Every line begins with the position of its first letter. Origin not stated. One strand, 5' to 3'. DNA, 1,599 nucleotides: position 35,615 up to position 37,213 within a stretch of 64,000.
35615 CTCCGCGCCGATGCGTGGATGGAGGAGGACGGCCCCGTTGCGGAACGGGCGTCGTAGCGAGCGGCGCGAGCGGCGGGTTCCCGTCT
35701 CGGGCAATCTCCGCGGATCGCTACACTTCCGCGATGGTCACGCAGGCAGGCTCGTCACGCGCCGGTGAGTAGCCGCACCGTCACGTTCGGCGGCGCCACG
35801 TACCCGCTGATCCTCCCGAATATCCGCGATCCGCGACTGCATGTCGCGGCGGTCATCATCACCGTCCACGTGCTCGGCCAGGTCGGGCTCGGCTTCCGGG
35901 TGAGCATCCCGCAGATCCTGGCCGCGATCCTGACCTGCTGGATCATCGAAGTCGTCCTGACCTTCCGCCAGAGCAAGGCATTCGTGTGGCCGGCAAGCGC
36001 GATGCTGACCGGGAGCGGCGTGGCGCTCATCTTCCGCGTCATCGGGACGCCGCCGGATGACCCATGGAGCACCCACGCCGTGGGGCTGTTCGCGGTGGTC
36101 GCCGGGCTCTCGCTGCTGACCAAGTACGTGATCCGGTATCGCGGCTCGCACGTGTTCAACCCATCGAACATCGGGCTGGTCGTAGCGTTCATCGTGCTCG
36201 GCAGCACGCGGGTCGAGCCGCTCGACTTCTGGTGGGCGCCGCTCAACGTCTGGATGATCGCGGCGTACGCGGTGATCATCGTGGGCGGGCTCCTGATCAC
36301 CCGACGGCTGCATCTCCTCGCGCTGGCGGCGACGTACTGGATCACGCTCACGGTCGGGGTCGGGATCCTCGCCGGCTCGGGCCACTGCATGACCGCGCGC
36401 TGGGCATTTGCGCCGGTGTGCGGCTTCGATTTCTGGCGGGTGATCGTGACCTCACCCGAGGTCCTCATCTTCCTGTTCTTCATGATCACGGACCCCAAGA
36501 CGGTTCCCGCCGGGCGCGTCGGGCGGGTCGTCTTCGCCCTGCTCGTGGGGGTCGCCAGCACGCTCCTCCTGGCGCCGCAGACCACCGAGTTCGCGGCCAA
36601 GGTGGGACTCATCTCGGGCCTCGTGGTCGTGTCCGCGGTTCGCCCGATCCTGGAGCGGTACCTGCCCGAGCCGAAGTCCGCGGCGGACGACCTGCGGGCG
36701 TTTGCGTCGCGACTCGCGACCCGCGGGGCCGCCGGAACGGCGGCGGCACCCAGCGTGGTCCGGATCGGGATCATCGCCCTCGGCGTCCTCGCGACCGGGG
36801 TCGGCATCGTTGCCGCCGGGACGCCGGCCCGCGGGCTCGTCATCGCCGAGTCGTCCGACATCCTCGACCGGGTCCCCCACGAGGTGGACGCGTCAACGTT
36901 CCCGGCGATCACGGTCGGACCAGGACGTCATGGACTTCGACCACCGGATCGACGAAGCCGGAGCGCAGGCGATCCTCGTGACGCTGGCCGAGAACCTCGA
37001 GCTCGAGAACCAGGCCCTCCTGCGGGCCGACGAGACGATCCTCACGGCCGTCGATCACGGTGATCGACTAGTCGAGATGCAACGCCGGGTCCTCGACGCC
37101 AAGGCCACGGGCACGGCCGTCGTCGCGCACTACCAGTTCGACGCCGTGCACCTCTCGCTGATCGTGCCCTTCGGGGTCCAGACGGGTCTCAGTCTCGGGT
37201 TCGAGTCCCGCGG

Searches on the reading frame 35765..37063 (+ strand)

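Call 79: search_protein_families(library=pfam, proteins=[window:35765-37063:+], max_evalue=0.001)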
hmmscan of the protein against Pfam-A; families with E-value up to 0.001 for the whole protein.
window:35765-37063:+ (432 aa): 1 family
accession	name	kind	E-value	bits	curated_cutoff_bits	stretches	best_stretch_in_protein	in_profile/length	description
PF03116.20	NQR2_RnfD_RnfE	-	2e-06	27.9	27.7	1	27-268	21-262/296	NQR2, RnfD, RnfE family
